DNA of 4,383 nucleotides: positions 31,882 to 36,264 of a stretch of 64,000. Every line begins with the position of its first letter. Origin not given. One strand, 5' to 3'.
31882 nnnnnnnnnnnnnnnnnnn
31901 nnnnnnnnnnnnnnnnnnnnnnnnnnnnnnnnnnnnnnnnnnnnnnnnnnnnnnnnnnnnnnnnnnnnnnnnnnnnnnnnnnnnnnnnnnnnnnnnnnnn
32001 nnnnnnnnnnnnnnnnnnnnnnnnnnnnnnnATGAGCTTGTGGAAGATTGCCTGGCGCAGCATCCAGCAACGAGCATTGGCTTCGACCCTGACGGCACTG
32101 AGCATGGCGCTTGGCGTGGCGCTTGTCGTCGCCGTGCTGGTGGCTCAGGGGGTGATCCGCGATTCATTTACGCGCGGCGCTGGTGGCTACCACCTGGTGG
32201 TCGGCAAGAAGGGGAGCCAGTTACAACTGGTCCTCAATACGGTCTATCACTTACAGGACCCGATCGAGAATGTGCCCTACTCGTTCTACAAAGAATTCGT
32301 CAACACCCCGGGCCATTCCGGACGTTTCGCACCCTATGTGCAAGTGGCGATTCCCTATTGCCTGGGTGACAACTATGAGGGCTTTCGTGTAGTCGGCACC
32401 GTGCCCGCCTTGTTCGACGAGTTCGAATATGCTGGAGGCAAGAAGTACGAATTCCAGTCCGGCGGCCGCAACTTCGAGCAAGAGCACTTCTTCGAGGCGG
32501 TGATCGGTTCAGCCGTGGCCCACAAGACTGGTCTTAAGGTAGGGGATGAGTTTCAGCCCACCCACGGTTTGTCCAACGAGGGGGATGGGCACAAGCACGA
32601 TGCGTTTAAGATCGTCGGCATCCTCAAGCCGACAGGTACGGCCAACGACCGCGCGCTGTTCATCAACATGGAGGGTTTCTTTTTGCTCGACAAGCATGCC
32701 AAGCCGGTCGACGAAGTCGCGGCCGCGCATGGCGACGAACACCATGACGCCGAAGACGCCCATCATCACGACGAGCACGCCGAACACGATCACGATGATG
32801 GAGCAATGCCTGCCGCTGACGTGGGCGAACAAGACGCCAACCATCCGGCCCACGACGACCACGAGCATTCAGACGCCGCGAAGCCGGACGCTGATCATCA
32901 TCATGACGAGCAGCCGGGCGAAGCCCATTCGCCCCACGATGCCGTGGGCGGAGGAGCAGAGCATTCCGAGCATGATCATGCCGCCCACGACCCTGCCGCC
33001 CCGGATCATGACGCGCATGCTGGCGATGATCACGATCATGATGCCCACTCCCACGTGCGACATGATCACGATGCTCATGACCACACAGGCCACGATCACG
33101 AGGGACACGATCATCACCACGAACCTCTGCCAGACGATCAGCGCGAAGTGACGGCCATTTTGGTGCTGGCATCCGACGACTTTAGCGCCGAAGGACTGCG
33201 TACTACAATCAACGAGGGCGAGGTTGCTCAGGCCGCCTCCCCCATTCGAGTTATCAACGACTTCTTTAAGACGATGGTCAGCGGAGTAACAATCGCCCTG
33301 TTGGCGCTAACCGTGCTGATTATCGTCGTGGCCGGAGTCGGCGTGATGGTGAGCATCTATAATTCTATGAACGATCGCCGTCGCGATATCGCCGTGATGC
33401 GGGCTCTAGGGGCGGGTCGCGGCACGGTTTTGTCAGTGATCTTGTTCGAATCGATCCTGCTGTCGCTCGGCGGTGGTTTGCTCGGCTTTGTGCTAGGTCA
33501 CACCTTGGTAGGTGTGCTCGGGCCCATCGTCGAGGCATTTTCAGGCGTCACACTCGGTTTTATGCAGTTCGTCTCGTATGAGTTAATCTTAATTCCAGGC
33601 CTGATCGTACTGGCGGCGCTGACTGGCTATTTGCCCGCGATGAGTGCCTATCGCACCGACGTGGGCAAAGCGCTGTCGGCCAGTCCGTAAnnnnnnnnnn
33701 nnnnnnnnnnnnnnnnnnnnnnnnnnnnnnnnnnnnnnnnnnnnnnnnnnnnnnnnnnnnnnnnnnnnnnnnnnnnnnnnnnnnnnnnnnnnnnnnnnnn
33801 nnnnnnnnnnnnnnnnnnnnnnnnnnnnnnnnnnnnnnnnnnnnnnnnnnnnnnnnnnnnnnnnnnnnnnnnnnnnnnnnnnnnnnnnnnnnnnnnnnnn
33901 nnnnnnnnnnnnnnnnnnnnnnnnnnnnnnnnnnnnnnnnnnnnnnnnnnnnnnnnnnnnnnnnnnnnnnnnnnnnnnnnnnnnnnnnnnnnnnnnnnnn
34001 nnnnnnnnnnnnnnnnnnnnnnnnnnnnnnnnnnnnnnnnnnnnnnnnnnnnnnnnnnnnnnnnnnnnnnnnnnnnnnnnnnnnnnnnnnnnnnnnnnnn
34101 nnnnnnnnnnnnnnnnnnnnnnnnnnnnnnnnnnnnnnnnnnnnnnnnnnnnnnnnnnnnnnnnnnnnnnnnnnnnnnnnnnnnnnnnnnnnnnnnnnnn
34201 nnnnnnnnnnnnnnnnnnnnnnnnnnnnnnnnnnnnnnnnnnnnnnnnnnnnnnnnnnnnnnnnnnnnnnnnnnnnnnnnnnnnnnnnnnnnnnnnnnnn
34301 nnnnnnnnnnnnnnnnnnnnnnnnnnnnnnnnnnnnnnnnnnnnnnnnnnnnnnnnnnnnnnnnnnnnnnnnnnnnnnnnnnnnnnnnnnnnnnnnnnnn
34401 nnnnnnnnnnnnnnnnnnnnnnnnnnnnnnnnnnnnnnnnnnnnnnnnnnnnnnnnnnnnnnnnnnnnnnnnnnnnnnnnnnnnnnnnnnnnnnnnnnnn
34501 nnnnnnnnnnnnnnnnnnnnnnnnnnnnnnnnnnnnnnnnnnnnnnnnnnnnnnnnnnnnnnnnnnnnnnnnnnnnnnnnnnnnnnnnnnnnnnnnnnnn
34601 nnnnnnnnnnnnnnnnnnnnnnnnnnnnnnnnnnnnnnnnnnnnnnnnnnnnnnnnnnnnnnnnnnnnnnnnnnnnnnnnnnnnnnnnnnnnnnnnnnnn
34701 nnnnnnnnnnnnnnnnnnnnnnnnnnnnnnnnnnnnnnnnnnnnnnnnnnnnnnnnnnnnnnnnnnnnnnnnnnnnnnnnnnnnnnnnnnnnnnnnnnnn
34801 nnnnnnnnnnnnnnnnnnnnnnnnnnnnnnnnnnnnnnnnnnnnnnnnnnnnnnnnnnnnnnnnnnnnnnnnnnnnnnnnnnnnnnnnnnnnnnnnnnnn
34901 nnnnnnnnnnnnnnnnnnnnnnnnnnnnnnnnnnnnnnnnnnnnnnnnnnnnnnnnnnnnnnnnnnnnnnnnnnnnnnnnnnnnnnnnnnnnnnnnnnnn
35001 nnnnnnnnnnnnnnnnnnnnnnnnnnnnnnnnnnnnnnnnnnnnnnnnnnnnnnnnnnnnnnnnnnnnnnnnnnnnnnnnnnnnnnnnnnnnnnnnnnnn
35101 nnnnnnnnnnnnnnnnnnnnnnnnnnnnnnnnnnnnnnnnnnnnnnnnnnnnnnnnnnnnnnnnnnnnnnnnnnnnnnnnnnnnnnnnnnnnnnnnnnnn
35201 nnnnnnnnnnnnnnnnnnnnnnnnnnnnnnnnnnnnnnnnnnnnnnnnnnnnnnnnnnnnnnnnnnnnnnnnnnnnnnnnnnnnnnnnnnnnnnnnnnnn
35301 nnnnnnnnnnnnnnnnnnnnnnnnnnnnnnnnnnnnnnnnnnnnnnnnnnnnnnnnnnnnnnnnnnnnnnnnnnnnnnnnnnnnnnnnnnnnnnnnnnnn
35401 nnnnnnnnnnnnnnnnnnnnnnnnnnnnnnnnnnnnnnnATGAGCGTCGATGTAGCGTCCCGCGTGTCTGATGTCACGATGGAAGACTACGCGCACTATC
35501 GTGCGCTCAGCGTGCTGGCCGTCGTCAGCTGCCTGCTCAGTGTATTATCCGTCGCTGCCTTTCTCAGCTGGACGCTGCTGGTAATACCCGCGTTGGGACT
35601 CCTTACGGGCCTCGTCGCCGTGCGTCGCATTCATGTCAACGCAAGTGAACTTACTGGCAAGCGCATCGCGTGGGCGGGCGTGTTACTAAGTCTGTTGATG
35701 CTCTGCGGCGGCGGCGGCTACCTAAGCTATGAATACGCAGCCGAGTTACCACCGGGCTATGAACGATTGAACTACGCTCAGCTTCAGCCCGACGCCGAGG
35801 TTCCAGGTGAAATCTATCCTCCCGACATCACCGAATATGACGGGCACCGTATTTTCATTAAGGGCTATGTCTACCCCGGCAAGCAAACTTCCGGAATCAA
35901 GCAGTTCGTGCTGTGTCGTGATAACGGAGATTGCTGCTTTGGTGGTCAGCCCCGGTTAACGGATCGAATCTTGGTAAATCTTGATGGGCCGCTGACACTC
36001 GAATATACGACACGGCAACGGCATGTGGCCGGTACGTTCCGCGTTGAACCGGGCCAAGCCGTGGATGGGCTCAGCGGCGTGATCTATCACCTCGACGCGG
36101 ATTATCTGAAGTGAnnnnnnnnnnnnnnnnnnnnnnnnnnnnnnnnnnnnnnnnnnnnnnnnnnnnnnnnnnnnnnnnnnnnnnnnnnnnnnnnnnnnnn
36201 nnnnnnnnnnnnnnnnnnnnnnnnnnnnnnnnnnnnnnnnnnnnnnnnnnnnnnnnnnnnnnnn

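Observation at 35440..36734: Tandem DUF3299-like C-C-motif proteins, one TM-anchored and one lipoprotein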

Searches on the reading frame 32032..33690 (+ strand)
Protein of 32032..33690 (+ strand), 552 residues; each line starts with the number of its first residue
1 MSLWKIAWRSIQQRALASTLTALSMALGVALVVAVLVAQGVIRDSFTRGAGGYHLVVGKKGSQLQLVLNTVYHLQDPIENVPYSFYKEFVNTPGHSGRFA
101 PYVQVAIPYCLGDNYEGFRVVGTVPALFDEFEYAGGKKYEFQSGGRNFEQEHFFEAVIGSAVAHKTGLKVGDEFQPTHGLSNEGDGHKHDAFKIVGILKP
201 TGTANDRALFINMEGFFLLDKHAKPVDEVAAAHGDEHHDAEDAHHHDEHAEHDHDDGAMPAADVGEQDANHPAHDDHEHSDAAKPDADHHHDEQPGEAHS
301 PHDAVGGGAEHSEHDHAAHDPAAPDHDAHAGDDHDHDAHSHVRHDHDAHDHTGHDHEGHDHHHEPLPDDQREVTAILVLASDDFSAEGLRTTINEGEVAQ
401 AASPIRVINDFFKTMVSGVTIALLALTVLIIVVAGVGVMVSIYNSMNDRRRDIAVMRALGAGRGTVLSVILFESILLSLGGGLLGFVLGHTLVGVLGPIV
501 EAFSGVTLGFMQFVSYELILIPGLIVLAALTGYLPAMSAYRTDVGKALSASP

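Call 6: search_protein_families(library=pfam, proteins=[window:32032-33690:+], max_evalue=0.1)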
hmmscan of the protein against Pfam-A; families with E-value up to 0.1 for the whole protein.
window:32032-33690:+ (552 aa): 2 families
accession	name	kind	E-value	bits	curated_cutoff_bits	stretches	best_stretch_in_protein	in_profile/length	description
PF02687.27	FtsX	-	1.1e-15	58.2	25.5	1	426-543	3-119/120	FtsX-like permease C-terminal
PF12704.14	MacB_PCD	-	8.5e-09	36.4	27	1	18-216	1-176/207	MacB-like periplasmic core domain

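Call 7: search_protein_families(library=ncbifam, proteins=[window:32032-33690:+], max_evalue=0.1)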
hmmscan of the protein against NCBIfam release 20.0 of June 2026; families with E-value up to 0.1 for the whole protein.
window:32032-33690:+ (552 aa): 11 families
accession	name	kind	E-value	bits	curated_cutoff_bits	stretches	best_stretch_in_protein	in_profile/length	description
TIGR02212.1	lolCE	equivalog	4.4e-14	52.2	362.45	1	371-521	217-380/411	lipoprotein-releasing ABC transporter permease subunit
TIGR03434.1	ADOP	subfamily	4.9e-13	48.1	622.3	1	414-550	265-401/803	ADOP family duplicated permease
TIGR02213.1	lolE_release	exception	2.9e-11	42.9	540.35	1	372-506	217-352/411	lipoprotein-releasing ABC transporter permease subunit LolE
NF008357.0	PRK11146.1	exception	7.6e-11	41.5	439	1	370-516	218-363/414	lipoprotein-releasing ABC transporter permease subunit LolE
NF038346.1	FtsX_actino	exception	4.2e-09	36.2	250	1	398-540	159-302/308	permease-like cell division protein FtsX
NF007826.0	PRK10535.1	equivalog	3.3e-08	32.3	966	1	422-548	524-645/648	macrolide ABC transporter ATP-binding protein/permease MacB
NF038347.1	FtsX_Gpos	exception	0.00013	21.4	225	1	398-533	147-284/296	permease-like cell division protein FtsX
NF041854.1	ABC_perm_YbbP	equivalog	0.00034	18.7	999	1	413-484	677-748/806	putative ABC transporter permease subunit YbbP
TIGR00439.2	FtsX_Gneg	equivalog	0.00042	19.6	255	1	411-540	165-287/292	permease-like cell division protein FtsX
TIGR01185.1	devC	equivalog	0.0029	16.6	290.35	1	426-492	264-330/380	ABC transporter permease DevC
TIGR01195.1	oadG_fam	subfamily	0.013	16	36.05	1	412-440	8-36/84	sodium pump decarboxylases, gamma subunit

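Call 60: search_solved_structures(query=window:32032-33687:+, max_evalue=0.001)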
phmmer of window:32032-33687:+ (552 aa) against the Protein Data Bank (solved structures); distinct sequences matched with E-value up to 0.001: 12.
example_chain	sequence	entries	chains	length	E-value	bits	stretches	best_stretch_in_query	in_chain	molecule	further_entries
5gko_A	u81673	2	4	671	1.7e-09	40.5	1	412-549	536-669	Macrolide export ATP-binding/permease protein MacB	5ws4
5xu1_M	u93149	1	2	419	1.9e-07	33.7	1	416-548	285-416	ABC transporter permeae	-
5nik_J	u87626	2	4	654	3.6e-07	32.8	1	421-548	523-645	Macrolide export ATP-binding/permease protein MacB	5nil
9rli_E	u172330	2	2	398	8.4e-07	31.5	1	422-521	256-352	Lipoprotein-releasing system transmembrane protein LolE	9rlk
5lil_A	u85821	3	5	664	1.3e-06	30.9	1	420-541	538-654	Macrolide export ATP-binding/permease protein MacB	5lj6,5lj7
9w35_A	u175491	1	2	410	1e-05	28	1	425-524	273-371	LolF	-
7mdx_B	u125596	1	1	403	1.1e-05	27.8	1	421-521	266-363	Lipoprotein-releasing system transmembrane protein LolE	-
7arh_E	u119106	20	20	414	1.2e-05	27.7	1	421-521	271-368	Lipoprotein-releasing system transmembrane protein LolE | Lipoprotein transporter subunit LolE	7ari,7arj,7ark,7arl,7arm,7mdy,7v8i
9w37_A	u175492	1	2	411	1.2e-05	27.7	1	425-524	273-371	LolF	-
9w2w_A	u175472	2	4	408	1.6e-05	27.3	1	425-524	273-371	LolF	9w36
9o9x_C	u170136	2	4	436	5.5e-05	25.6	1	402-548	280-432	ABC transporter permease YtrF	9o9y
9ge6_A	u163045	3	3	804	0.00011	24.6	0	422-502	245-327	Uncharacterized ABC transporter permease YbbP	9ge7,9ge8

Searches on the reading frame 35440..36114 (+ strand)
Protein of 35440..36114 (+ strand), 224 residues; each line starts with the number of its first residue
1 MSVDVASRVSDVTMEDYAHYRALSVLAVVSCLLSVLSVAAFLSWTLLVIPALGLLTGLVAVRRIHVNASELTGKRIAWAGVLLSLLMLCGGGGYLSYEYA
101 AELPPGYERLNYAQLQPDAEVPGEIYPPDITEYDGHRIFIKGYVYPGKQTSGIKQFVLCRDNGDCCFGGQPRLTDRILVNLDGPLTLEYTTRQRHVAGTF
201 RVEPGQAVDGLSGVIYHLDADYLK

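Call 6: search_protein_families(library=pfam, proteins=[window:35440-36114:+], max_evalue=0.1)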
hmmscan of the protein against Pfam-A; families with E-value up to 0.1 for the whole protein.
window:35440-36114:+ (224 aa): 4 families
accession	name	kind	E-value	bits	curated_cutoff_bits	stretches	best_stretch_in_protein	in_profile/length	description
PF13828.11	DUF4190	-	0.00044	20.4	35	1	27-88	2-56/62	Domain of unknown function (DUF4190)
PF13567.11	DUF4131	-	0.015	15.4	31.6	1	42-104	3-57/165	Domain of unknown function (DUF4131)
PF11736.14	DUF3299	-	0.052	14.1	22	1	131-221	45-135/139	Protein of unknown function (DUF3299)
PF11992.13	TgpA_N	-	0.078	12.4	30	0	26-89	1-67/333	TgpA N-terminal domain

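Call 7: search_protein_families(library=ncbifam, proteins=[window:35440-36114:+], max_evalue=0.1)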
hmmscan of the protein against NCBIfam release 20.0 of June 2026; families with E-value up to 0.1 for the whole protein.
window:35440-36114:+ (224 aa): 0 families

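Call 26: find_homologous_proteins(query=window:35440-36111:+, max_evalue=0.001)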
Query window:35440-36111:+ (224 aa): 356 proteins with E <= 0.001 among 2737 candidates; the best 120 are listed.
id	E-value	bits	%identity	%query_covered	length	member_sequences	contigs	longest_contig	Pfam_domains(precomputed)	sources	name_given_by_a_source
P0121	5.0e-138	476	93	100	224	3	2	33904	-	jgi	jgi:hypothetical protein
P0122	1.3e-114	399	78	100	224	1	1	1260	PF13828.12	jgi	jgi:hypothetical protein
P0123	4.6e-111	388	73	100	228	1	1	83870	PF13828.12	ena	-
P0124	8.9e-108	377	72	100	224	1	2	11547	PF13828.12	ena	-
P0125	4.7e-107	375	74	100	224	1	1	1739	PF13828.12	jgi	jgi:hypothetical protein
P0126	3.4e-105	369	71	100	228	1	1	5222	PF13828.12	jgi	jgi:hypothetical protein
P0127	4.7e-102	358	69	100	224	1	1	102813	PF13828.12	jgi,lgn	-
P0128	1.2e-101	357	70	100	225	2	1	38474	PF13828.12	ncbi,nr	ncbi:MAG: DUF4190 domain-containing protein [Planctomycetia bacterium]|nr:DUF4190 domain-containing 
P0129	8.1e-101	354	68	100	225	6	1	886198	PF13828.12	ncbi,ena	-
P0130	3.0e-100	352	69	98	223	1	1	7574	PF13828.12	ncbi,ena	-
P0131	2.6e-98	346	69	96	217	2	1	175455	PF13828.12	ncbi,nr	ncbi:MAG TPA: DUF4190 domain-containing protein [Pirellulales bacterium]|nr:DUF4190 domain-containin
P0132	6.3e-98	345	67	100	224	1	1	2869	PF13828.12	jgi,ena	-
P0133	2.1e-97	343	66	100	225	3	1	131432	PF13828.12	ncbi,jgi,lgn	ncbi:MAG TPA: DUF4190 domain-containing protein [Pirellulales bacterium]|jgi:hypothetical protein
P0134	1.6e-96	340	67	100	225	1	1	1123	PF13828.12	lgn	-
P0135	2.7e-96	340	67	96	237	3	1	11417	PF13828.12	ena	-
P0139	5.6e-87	309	58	100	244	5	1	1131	PF11736.15,PF13828.12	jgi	jgi:hypothetical protein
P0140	6.4e-87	309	61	100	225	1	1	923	PF11736.15,PF13828.12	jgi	jgi:hypothetical protein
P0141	4.9e-86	306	60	100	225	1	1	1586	PF11736.15,PF13828.12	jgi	jgi:hypothetical protein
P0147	4.1e-83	296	60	100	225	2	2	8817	PF11736.15,PF13828.12,PF11992.14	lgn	-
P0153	3.7e-71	257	55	94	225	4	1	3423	PF11736.15,PF13828.12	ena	-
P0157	8.9e-70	253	56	96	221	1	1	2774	PF11736.15,PF13828.12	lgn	-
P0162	4.4e-68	247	54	100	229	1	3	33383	PF11736.15,PF13828.12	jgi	jgi:hypothetical protein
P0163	4.4e-68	247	54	100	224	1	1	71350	PF11736.15,PF13828.12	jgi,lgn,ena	-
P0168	8.1e-67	243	55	100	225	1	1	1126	PF11736.15,PF13828.12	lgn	-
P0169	8.6e-67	243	51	100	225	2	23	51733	PF11736.15,PF13828.12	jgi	jgi:hypothetical protein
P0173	9.1e-66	240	51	100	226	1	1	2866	PF11736.15,PF13828.12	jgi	jgi:hypothetical protein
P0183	4.0e-64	234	52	100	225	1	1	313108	PF11736.15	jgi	jgi:hypothetical protein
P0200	6.2e-62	227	52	100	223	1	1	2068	PF11736.15,PF13828.12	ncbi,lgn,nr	ncbi:MAG TPA: DUF3299 domain-containing protein [Pirellulales bacterium]|nr:DUF3299 domain-containin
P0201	6.5e-62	227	51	93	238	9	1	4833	PF11736.15,PF13828.12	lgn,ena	-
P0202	8.3e-62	227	50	100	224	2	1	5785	PF11736.15,PF13828.12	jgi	jgi:hypothetical protein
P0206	2.2e-61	225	51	100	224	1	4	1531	PF11736.15,PF13828.12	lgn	-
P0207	2.9e-61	225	51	92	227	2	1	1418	PF11736.15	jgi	jgi:hypothetical protein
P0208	2.9e-61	225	50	100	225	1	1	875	PF11736.15,PF13828.12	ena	-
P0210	5.5e-61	224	48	100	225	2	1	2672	PF11736.15,PF13828.12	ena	-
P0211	7.7e-61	224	53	92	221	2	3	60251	PF11736.15,PF13828.12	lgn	-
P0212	8.0e-61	224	50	100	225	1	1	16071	PF11736.15,PF13828.12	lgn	-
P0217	2.3e-60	222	51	100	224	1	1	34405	PF11736.15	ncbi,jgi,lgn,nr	ncbi:MAG TPA: DUF3299 domain-containing protein [Pirellulales bacterium]|jgi:hypothetical protein|nr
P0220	7.3e-60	220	53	94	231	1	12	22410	PF11736.15,PF13828.12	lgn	-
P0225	6.0e-59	217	50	93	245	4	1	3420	PF11736.15,PF13828.12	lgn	-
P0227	8.4e-59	217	51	94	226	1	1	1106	PF11736.15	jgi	jgi:hypothetical protein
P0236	1.0e-57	213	48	100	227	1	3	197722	PF11736.15,PF13828.12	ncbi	-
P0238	1.7e-57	213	47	100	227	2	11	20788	PF11736.15,PF13828.12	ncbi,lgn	ncbi:MAG TPA: DUF3299 domain-containing protein [Pirellulales bacterium]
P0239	2.7e-57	212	50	100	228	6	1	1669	PF11736.15,PF13828.12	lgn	-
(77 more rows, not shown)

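Call 53: predict_structure(alignment_id=A3)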
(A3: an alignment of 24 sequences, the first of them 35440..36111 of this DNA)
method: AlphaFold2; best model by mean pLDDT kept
length: 224 residues; sequences in the alignment: 24
mean_pLDDT: 80.9   pTM: 0.63
mean pLDDT of the five models: 80.9, 78.5, 74.7, 72.2, 69.0
residues with pLDDT >= 90: 66; 70-90: 118; 50-70: 22; < 50: 18
segments of 3 or more residues with pLDDT < 50: 1-18
pLDDT, mean of each block of 10 residues (from residue 1): 43 43 77 83 87 89 84 84 91 90 90 87 82 92 87 90 62 84 90 92 68 79 92
secondary structure, 60 per line:
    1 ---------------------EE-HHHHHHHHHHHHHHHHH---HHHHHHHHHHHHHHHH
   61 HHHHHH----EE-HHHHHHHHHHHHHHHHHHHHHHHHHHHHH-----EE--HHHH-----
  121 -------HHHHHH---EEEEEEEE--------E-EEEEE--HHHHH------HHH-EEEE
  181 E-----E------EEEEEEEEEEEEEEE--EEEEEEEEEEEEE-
elements in order: H25-41 H45-66 H74-102 H112-115 H128-133 E137-144 E155-159 H162-166 E177-181 E194-208 E211-223
